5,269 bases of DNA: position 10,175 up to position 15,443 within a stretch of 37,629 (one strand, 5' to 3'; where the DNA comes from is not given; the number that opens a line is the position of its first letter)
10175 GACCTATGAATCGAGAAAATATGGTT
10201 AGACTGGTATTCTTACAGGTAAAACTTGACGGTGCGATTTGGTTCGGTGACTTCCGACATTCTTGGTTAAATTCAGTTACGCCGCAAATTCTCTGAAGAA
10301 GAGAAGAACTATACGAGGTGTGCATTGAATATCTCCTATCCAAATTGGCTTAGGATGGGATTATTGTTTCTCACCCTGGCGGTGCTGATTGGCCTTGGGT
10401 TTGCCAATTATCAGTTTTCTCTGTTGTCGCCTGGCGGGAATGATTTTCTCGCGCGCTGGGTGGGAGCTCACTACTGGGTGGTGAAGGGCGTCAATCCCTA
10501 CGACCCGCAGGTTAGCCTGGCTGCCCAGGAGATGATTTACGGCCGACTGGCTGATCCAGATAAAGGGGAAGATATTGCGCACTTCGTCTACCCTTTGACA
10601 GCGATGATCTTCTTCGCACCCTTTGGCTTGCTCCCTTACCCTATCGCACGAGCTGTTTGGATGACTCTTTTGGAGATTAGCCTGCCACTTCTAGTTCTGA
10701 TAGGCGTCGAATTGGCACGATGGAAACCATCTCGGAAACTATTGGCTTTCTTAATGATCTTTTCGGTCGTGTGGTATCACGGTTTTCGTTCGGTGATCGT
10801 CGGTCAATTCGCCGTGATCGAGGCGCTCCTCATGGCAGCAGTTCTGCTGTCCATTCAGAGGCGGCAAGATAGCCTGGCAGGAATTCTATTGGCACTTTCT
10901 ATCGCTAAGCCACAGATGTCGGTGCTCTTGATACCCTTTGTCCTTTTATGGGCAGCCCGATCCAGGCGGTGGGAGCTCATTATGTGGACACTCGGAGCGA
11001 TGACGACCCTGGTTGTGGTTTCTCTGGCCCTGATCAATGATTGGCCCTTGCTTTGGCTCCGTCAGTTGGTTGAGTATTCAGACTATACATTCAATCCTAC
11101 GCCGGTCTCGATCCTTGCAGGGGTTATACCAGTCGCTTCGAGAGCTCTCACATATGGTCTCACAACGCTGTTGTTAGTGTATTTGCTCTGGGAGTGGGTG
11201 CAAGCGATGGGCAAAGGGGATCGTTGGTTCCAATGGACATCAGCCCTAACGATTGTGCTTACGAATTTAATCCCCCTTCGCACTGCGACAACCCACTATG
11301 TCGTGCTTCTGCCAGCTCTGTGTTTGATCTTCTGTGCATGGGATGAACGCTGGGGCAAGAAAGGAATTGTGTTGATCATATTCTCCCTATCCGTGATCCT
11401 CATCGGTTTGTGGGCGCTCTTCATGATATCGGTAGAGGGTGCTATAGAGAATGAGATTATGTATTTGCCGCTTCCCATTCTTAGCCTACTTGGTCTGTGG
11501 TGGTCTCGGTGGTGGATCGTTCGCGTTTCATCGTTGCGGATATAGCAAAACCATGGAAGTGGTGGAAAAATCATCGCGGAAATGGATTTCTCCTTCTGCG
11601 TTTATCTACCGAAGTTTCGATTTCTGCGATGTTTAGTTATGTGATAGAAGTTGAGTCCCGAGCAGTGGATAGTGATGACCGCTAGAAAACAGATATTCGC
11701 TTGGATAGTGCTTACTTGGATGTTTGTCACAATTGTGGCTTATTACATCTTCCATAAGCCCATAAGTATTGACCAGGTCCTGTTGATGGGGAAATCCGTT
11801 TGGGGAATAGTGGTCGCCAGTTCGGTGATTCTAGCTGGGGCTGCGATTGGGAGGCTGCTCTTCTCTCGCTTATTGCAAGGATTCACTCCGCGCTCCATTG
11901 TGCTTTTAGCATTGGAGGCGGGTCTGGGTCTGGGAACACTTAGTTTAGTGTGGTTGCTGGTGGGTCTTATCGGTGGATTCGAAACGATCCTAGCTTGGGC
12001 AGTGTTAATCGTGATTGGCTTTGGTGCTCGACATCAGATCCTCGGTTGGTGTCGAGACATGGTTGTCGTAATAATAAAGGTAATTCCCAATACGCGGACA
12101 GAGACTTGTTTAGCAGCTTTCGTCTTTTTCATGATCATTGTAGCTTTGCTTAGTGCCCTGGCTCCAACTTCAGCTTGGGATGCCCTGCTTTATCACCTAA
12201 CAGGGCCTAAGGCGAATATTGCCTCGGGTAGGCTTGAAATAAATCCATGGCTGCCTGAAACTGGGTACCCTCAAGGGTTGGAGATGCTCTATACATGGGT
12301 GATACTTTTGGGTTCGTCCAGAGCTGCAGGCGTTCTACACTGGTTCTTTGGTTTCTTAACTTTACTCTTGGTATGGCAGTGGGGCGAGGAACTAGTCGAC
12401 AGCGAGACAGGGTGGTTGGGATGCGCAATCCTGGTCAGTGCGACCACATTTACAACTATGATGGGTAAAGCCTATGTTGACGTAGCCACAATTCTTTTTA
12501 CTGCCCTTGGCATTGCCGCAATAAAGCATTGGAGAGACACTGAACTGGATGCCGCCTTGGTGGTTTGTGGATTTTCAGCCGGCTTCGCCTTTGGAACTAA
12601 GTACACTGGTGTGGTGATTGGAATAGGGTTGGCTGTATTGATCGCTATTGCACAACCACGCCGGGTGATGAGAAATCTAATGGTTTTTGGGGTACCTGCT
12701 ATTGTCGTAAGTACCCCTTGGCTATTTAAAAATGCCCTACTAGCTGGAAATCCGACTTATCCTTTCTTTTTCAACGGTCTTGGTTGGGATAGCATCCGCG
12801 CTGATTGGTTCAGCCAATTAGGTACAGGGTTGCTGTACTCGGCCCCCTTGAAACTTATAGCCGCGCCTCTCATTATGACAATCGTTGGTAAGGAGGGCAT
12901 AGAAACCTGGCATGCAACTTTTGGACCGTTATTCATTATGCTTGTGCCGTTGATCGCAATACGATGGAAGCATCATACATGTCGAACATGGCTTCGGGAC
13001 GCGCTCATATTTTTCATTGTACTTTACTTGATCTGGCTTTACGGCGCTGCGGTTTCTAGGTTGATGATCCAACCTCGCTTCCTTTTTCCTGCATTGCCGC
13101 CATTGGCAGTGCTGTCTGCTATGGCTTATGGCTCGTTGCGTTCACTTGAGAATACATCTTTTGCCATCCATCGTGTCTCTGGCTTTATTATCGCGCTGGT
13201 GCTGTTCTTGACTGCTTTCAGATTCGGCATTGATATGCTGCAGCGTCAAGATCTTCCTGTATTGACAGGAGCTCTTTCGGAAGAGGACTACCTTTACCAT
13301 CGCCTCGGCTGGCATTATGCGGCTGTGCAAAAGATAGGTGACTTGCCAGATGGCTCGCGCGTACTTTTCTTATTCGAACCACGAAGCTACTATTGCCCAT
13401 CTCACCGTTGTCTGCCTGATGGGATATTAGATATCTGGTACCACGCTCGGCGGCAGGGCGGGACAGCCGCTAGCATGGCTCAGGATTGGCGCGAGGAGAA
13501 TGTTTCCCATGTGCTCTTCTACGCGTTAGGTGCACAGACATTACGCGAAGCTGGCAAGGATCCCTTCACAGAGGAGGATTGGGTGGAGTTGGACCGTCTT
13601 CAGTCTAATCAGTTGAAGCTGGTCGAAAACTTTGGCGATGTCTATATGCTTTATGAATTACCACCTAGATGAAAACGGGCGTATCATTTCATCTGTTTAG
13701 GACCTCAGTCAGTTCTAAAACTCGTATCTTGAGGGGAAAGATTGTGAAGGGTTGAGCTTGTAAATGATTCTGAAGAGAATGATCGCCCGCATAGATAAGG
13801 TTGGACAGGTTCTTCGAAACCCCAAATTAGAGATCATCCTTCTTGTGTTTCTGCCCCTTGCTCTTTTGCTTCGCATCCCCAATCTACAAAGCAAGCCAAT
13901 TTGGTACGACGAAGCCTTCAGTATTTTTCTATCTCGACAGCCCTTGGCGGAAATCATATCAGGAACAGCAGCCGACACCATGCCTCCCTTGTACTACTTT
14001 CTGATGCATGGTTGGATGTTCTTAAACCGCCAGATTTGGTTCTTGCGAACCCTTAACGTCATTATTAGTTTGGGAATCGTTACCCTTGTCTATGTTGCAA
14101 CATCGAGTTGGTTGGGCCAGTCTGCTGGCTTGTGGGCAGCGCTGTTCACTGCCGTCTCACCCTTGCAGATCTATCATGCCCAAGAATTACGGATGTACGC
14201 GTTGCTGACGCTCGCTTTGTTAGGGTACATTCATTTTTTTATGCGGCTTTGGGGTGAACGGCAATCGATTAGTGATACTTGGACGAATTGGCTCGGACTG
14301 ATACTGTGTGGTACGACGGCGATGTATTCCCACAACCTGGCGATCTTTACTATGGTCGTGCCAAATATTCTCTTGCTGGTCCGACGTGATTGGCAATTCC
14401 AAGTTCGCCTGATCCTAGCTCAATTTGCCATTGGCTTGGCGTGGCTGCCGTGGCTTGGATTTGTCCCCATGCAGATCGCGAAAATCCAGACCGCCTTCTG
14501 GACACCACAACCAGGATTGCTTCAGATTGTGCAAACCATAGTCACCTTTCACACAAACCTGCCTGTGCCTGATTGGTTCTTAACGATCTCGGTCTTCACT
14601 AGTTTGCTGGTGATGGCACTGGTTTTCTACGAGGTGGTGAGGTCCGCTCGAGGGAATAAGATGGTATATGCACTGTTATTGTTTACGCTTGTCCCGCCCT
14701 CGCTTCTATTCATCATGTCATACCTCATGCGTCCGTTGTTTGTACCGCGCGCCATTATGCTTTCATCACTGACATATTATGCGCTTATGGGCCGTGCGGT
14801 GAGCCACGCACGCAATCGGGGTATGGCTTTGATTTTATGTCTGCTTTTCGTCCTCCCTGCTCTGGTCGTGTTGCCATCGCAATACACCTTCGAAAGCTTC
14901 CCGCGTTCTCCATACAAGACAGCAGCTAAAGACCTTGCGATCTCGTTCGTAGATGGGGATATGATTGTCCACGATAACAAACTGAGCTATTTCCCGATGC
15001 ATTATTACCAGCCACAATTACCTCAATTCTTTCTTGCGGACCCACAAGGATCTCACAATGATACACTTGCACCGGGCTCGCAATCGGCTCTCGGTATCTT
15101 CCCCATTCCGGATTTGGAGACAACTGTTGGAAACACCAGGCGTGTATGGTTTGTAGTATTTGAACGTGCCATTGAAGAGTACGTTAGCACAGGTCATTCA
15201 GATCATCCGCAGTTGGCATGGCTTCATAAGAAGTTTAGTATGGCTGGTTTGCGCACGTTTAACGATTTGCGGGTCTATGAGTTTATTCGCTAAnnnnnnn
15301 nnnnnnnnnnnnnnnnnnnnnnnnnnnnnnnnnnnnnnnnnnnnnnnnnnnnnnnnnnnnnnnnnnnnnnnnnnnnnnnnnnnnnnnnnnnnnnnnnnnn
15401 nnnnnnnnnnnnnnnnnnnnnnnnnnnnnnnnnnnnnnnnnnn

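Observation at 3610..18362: Nine back-to-back GT-C-like membrane proteins with no partner enzymes: candidate extracytoplasmic glycan-building system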

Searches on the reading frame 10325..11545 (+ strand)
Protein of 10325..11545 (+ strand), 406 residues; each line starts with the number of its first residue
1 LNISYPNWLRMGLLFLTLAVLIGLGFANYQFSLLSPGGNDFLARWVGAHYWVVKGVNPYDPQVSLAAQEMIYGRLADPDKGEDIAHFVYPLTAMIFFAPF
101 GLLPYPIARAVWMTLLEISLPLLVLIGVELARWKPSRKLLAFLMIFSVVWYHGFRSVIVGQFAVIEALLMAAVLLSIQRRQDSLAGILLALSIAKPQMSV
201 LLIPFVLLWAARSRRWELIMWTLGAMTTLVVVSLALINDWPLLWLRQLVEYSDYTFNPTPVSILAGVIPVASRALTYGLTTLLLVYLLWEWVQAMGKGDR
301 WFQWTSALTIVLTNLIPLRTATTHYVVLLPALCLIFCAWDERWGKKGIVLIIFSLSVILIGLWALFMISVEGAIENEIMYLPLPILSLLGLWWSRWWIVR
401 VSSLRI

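Call 3: search_protein_families(library=pfam, proteins=[window:10325-11545:+], max_evalue=0.01)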
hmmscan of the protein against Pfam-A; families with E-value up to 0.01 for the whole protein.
window:10325-11545:+ (406 aa): 1 family
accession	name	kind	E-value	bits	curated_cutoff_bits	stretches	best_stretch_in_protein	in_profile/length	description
PF09594.16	GT87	-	4e-15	56.6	25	1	87-249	1-160/237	Glycosyltransferase family 87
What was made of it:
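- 10325..11545 (+): GTC5: GT87 (PimE-like) GT-C glycosyltransferase. GT87 at E=4e-15, 56.6 bits against a cut-off of 25 (call 3).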

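Call 7: search_protein_families(library=ncbifam, proteins=[window:10325-11545:+], max_evalue=0.1)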
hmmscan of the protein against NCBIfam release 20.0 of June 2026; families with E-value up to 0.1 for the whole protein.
window:10325-11545:+ (406 aa): 1 family
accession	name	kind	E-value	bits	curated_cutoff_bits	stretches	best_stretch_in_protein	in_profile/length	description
NF009915.0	PRK13375.1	equivalog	1.5e-05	23.8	413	1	79-360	85-368/425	mannosyltransferase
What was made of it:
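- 10325..11545 (+): Weak hit to the PRK13375 mannosyltransferase model, residues 79-360 (call 7).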

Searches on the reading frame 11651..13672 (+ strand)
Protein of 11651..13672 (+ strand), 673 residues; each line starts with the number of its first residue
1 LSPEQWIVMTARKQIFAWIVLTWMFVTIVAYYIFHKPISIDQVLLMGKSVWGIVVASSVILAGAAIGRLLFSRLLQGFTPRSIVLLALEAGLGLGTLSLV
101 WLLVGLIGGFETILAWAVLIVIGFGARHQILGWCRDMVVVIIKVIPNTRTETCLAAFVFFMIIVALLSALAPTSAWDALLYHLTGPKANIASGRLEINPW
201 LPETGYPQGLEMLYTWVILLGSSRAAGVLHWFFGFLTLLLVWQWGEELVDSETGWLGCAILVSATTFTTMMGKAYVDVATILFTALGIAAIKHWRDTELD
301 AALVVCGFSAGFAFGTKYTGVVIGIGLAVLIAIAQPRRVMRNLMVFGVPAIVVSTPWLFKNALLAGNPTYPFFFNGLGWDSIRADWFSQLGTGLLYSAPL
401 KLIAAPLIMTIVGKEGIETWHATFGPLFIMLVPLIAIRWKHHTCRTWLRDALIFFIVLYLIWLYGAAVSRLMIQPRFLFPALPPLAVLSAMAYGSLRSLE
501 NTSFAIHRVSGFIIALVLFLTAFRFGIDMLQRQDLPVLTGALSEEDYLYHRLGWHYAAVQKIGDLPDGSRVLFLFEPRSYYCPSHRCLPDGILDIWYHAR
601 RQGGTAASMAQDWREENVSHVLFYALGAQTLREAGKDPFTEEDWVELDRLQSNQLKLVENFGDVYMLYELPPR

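Call 3: search_protein_families(library=pfam, proteins=[window:11651-13672:+], max_evalue=0.01)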
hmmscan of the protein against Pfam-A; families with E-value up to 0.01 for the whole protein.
window:11651-13672:+ (673 aa): 1 family
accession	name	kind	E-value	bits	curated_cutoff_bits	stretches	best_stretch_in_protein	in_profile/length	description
PF13231.12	PMT_2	-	3.5e-07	31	26.1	1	227-348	25-146/160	Dolichyl-phosphate-mannose-protein mannosyltransferase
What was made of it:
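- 11651..13672 (+): GTC6: PMT_2-type GT-C with an extra N-terminal helical module of about 150 aa. PMT_2 at 31 bits (call 3).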

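Call 7: search_protein_families(library=ncbifam, proteins=[window:11651-13672:+], max_evalue=0.1)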
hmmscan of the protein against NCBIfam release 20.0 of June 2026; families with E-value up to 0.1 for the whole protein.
window:11651-13672:+ (673 aa): 1 family
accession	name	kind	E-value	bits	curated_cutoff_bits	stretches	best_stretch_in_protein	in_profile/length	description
NF047510.1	LIC_10190_fam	subfamily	4.2e-08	32.4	100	1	234-379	174-323/424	LIC_10190 family membrane protein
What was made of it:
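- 11651..13672 (+): Weak LIC_10190 family hit (call 7).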

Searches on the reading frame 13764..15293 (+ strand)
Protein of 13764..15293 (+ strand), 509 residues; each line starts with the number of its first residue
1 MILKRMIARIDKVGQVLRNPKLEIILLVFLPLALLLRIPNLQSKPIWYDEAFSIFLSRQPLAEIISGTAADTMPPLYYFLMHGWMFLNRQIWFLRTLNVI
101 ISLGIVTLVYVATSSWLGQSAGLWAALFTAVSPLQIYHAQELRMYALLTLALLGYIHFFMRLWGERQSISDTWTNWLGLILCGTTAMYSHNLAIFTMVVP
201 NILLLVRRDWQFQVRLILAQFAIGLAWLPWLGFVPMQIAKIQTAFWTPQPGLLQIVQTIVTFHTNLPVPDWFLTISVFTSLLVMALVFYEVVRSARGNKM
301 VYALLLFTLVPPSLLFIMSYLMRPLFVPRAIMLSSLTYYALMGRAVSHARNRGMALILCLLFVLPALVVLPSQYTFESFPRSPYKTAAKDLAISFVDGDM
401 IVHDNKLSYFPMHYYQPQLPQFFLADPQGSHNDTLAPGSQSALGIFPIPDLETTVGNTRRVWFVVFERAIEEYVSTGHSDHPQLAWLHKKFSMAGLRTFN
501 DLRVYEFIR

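Call 3: search_protein_families(library=pfam, proteins=[window:13764-15293:+], max_evalue=0.01)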
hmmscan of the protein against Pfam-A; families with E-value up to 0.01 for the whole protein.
window:13764-15293:+ (509 aa): 1 family
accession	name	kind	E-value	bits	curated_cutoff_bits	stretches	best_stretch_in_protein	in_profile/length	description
PF13231.12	PMT_2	-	9.7e-05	23.1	26.1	1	74-229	3-156/160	Dolichyl-phosphate-mannose-protein mannosyltransferase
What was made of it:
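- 13764..15293 (+): GTC7: PMT_2-type GT-C glycosyltransferase. PMT_2 at 23.1 bits, just under the cut-off (call 3).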

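Call 7: search_protein_families(library=ncbifam, proteins=[window:13764-15293:+], max_evalue=0.1)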
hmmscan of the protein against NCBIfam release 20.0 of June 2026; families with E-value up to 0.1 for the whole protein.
window:13764-15293:+ (509 aa): 1 family
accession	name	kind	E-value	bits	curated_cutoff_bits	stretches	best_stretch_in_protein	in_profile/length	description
TIGR03663.1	TIGR03663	subfamily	4e-05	22.8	126.25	1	26-189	4-168/435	flippase activity-associated protein Agl23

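Call 39: search_solved_structures(query=A3, max_evalue=1)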
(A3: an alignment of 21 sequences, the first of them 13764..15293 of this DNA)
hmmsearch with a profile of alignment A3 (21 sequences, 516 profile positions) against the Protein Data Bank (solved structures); distinct sequences matched with E-value up to 1: 1.
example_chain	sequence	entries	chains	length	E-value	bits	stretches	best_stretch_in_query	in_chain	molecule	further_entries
9h2v_A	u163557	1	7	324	0.66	12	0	91-135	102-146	Low conductance mechanosensitive channel YnaI,Small-conductance mechanosensitive channel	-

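Call 40: search_protein_families(library=pfam, alignment_id=A3, max_evalue=0.01)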
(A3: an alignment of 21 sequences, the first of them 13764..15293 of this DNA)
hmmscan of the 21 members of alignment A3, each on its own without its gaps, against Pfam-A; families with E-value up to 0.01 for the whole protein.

A. member 1, window:13764-15293:+ (509 aa): 1 family
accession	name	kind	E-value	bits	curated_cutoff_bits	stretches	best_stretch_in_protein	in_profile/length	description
PF13231.12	PMT_2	-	9.7e-05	23.1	26.1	1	74-229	3-156/160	Dolichyl-phosphate-mannose-protein mannosyltransferase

B. families by the number of members that match (of 21 scanned): 3 families
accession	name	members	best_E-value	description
PF13231.12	PMT_2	21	1.6e-16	Dolichyl-phosphate-mannose-protein mannosyltransferase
PF02366.24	PMT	1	0.0014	Dolichyl-phosphate-mannose-protein mannosyltransferase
PF00953.26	Glycos_transf_4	1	0.0019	Glycosyl transferase family 4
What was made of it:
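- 13764..15293 (+): All 21 of 21 family members hit PMT_2, best 1.6e-16 (call 40).
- On Pfam PMT_2 (PF13231): GTC7 scores 23.1 bits, below the threshold, but 21 of 21 orthologues match, best 1.6e-16 (call 40).
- Closest known: ArnT / protein O-mannosyltransferases. Same: GTC2, 6, 7 and 8 hit PMT_2 (calls 3, 40).
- All 21 of 21 GTC7-family members hit PMT_2 (call 40).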
